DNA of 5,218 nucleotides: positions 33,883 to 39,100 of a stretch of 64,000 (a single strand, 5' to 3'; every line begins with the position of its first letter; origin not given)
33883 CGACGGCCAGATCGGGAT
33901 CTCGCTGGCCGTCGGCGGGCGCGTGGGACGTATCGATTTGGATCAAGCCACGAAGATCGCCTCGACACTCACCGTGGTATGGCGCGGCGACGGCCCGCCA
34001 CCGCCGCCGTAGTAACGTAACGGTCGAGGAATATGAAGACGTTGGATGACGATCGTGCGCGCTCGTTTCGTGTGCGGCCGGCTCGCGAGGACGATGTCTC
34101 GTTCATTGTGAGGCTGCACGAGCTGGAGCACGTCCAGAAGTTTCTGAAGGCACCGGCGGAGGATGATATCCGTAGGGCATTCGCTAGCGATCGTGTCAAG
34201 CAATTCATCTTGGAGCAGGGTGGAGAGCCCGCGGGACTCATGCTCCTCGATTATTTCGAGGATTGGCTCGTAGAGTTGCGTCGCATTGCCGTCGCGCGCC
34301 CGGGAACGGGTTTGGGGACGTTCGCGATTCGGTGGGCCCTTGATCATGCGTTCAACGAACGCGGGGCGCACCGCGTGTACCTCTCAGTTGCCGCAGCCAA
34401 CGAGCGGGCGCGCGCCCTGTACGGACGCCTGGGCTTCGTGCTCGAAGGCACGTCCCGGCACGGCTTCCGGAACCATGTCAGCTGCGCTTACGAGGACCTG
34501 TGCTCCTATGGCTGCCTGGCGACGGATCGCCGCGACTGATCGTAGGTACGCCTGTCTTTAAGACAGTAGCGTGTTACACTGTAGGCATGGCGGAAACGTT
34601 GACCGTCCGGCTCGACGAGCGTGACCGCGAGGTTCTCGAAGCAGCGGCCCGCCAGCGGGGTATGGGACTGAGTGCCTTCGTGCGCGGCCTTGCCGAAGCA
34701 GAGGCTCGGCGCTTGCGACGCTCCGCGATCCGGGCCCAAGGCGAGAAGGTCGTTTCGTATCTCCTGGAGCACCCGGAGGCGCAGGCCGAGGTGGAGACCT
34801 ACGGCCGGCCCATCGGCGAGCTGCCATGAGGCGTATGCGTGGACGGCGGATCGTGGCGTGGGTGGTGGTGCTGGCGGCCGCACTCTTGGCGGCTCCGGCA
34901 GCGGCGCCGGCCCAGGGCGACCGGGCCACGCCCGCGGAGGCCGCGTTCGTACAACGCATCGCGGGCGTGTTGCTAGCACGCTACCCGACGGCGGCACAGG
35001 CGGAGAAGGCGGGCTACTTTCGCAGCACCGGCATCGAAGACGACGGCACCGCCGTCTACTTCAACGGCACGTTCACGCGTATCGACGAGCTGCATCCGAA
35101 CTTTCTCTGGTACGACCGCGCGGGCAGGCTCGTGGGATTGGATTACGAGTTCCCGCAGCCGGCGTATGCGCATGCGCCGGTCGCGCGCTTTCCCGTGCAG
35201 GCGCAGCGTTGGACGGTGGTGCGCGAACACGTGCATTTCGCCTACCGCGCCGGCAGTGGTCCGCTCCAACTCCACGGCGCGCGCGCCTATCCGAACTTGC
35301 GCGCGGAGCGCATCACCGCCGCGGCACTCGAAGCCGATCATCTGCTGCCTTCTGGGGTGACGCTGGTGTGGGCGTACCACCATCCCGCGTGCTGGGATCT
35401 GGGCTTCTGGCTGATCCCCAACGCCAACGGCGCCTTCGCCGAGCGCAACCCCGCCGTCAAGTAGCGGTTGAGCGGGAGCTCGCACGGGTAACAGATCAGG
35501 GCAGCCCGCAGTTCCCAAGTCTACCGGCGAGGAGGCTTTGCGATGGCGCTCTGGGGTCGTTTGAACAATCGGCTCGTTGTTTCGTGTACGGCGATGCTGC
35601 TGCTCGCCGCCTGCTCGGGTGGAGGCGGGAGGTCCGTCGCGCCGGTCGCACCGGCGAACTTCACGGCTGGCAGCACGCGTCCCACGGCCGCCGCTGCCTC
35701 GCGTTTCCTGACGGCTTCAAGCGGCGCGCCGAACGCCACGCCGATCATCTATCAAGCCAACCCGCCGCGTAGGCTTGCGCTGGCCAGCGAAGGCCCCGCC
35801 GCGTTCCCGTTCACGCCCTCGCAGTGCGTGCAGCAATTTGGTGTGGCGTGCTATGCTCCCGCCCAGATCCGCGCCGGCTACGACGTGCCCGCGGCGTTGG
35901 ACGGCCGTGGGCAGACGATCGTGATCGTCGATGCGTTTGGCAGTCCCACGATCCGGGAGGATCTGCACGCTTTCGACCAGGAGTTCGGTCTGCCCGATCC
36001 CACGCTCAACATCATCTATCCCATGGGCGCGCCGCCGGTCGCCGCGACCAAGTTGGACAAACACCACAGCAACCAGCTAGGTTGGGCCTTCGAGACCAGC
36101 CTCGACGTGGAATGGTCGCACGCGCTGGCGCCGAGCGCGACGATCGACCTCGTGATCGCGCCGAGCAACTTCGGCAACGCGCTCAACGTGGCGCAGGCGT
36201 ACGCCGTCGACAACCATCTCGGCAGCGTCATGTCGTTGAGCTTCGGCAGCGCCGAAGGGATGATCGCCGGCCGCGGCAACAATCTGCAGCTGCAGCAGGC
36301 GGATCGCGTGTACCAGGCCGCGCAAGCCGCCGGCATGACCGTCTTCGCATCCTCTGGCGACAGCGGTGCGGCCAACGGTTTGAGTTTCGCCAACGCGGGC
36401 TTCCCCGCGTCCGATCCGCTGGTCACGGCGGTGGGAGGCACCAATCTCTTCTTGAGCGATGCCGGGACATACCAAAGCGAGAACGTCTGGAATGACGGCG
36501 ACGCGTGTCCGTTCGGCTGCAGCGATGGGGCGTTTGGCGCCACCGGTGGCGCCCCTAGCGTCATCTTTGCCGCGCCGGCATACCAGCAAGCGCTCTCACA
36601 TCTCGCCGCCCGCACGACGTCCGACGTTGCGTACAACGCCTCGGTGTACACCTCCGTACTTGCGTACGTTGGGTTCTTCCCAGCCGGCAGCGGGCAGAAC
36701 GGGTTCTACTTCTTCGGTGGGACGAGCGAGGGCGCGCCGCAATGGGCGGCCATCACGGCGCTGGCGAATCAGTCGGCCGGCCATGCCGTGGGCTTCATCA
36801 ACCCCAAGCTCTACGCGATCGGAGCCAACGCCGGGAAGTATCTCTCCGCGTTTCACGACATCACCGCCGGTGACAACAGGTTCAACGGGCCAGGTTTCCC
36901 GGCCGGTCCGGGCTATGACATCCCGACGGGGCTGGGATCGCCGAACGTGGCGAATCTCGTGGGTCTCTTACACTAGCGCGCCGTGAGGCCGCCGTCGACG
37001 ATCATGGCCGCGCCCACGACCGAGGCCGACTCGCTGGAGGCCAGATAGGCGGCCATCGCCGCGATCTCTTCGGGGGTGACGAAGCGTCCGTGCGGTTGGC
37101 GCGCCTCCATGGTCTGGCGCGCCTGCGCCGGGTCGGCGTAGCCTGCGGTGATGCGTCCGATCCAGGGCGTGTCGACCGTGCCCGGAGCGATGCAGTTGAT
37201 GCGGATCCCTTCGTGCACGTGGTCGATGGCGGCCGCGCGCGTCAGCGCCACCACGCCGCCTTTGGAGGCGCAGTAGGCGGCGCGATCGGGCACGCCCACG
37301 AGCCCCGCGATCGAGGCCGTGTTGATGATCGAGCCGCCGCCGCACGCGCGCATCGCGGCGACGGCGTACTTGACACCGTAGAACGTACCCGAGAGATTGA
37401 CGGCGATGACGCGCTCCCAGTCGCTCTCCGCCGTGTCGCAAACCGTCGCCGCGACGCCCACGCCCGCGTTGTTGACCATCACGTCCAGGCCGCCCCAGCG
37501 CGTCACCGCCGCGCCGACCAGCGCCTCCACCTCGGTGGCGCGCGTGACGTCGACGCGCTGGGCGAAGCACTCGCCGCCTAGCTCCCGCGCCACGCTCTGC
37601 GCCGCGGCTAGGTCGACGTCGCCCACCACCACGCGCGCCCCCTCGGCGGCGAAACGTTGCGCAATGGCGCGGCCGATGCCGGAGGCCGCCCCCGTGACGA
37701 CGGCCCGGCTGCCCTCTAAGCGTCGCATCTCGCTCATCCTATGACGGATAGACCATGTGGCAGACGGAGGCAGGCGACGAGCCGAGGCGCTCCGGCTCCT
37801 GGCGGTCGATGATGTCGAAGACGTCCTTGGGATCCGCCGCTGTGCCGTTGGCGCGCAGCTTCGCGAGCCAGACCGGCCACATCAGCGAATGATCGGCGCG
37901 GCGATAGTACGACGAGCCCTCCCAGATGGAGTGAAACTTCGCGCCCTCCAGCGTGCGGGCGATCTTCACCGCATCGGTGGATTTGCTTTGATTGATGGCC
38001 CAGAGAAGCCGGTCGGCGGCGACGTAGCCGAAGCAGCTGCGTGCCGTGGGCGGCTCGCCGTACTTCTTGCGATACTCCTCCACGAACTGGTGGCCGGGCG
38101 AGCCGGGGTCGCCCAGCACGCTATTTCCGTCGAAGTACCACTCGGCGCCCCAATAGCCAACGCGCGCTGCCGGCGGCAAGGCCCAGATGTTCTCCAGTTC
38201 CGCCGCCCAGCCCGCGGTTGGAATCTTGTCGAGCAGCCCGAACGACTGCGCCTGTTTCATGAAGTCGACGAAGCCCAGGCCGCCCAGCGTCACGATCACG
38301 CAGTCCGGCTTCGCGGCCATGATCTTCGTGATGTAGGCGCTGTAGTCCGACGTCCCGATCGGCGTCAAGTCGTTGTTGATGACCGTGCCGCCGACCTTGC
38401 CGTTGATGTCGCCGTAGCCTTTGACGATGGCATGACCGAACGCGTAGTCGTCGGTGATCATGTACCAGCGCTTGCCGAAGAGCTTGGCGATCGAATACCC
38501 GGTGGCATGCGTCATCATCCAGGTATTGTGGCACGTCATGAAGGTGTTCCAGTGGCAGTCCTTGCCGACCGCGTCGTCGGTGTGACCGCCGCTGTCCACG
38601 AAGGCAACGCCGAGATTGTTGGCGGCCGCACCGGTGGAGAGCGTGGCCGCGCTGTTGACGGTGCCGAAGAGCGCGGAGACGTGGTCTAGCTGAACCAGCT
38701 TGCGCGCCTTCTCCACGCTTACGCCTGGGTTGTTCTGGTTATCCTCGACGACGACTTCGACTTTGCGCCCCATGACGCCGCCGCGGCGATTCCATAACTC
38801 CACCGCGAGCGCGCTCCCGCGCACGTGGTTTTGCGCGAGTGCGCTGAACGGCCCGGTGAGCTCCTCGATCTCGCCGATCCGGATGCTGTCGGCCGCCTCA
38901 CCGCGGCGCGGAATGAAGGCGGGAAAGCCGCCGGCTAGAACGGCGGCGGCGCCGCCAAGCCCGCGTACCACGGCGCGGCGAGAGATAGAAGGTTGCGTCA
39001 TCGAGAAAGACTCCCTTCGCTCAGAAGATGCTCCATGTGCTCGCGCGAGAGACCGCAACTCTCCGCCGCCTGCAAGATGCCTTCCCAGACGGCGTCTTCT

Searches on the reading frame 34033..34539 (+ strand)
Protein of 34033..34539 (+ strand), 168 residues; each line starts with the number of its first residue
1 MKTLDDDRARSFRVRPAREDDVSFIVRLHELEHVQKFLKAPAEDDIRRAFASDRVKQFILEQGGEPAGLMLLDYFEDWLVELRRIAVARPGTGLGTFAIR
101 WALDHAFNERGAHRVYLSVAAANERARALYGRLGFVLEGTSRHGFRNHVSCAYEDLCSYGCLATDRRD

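Call 29: search_protein_families(library=pfam, proteins=[window:34033-34539:+], max_evalue=0.01)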
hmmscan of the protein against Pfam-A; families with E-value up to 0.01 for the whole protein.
window:34033-34539:+ (168 aa): 6 families
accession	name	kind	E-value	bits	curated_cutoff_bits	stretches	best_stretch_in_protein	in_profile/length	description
PF00583.31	Acetyltransf_1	-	9.2e-14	52.2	20.7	1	34-135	13-116/116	Acetyltransferase (GNAT) family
PF13302.13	Acetyltransf_3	-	6.2e-11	43.6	25.4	1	13-136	3-138/138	Acetyltransferase (GNAT) domain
PF13523.12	Acetyltransf_8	-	5.8e-06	26.4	27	1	32-139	16-141/145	Acetyltransferase (GNAT) domain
PF13508.13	Acetyltransf_7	-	3.6e-05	24.5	27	1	58-136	6-83/84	Acetyltransferase (GNAT) domain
PF13673.13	Acetyltransf_10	-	5.5e-05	23.6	23.6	1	31-138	7-110/128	Acetyltransferase (GNAT) domain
PF08445.16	FR47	-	0.0054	17.1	22.1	1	92-137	36-79/86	FR47-like protein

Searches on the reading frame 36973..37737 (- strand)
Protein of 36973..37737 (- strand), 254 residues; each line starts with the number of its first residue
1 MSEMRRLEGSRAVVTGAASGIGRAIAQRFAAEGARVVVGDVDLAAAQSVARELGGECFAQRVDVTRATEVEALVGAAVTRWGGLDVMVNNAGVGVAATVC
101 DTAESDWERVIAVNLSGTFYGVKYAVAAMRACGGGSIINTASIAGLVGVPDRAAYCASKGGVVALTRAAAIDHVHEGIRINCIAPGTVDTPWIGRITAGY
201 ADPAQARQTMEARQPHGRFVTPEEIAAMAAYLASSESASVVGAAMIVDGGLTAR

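Call 8: search_protein_families(library=pfam, proteins=[window:36973-37737:-])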
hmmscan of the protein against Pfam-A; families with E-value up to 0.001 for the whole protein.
window:36973-37737:- (254 aa): 4 families
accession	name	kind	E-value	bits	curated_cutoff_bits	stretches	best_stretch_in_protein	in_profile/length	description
PF13561.12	adh_short_C2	-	1.1e-64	218.7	27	1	16-252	1-236/236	Enoyl-(Acyl carrier protein) reductase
PF00106.31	adh_short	-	1.9e-54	184.6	26.6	1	12-195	3-189/195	short chain dehydrogenase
PF08659.16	KR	-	8.3e-10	39.3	22.6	1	13-160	4-154/180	KR domain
PF23441.1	SDR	-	0.00069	19.5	27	0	86-250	93-254/258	SDR-like rossmann domain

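Call 28: search_protein_families(library=ncbifam, proteins=[window:36973-37737:-], max_evalue=0.00001)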
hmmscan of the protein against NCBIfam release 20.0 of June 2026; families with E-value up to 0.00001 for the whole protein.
window:36973-37737:- (254 aa): 227 families (the best 25 are shown)
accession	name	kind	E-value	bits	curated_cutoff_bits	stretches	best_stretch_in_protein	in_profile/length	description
NF004791.0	PRK06138.1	equivalog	6.2e-88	294.3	312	1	6-253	2-251/252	SDR family oxidoreductase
NF052558.1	MBtsdlDhBudC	equivalog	1.7e-68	230.9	270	1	10-253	4-243/250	meso-2,3-butanediol dehydrogenase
NF005559.1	PRK07231.1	subfamily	5.3e-68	229.2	215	1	6-252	1-248/249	glucose 1-dehydrogenase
NF004198.0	PRK05653.1-3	equivalog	5.9e-68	229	296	1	4-251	2-246/248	3-oxoacyl-ACP reductase FabG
NF004818.0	PRK06172.1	equivalog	1.1e-67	228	336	1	5-253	3-252/253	SDR family oxidoreductase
NF053701.1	CsHdxCHCADhChcB2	equivalog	1.1e-66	224.8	350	1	7-253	1-244/245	cis-4-hydroxycyclohexanecarboxylate dehydrogenase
NF009093.0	PRK12429.1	subfamily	1.1e-64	218.3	258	1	7-253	3-258/259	3-hydroxybutyrate dehydrogenase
NF009466.0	PRK12826.1-2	subfamily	4.3e-61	206.5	222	1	10-252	4-245/248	3-oxoacyl-ACP reductase FabG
TIGR01963.1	PHB_DH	subfamily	7.5e-61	205.6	307.05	1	12-253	4-254/255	3-hydroxybutyrate dehydrogenase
NF005309.0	PRK06841.1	subfamily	1.1e-60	205.3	286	1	6-253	12-254/255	GolD/DthD family dehydrogenase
NF004713.0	PRK06057.1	equivalog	1.7e-60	204.7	404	1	3-253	3-251/257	3-oxoacyl-ACP reductase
NF052562.1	RADHDNL4305835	equivalog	4.6e-60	203.2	400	1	5-254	3-252/252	NADP-dependent (R)-specific alcohol dehydrogenase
NF053702.1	TrHdxCHCADhChcB1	equivalog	8e-60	202.3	400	1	6-253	1-242/250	trans-4-hydroxycyclohexanecarboxylate dehydrogenase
NF005681.0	PRK07478.1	subfamily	4.5e-59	199.9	267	1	4-252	1-250/254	SDR family oxidoreductase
NF005067.0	PRK06484.1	equivalog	6.3e-59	199.9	713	1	11-253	11-253/524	short chain dehydrogenase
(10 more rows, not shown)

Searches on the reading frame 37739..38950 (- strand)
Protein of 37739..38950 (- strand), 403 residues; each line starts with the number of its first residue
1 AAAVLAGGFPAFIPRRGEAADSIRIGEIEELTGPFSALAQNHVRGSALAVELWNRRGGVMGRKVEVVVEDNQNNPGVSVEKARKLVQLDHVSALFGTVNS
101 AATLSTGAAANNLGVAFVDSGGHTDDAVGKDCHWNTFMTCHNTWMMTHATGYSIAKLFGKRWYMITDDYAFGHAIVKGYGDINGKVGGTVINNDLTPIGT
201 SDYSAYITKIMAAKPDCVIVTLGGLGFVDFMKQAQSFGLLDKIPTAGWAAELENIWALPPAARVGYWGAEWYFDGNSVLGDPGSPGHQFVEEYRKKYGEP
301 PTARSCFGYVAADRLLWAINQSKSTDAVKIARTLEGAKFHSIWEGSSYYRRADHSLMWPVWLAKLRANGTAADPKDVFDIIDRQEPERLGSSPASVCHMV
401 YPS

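Call 41: search_protein_families(library=ncbifam, proteins=[window:37739-38950:-], max_evalue=0.00001)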
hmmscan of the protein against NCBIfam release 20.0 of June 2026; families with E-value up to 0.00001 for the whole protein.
window:37739-38950:- (403 aa): 3 families
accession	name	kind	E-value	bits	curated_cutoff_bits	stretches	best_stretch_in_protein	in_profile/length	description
TIGR03407.1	urea_ABC_UrtA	exception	2.8e-31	108.7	492.75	1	23-370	1-344/361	urea ABC transporter substrate-binding protein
TIGR03669.1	urea_ABC_arch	equivalog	1e-23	84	494.8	1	23-335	1-306/375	urea ABC transporter substrate-binding protein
NF011933.0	PRK15404.1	subfamily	1.1e-16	60.9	477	1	19-239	23-242/370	high-affinity branched-chain amino acid ABC transporter substrate-binding protein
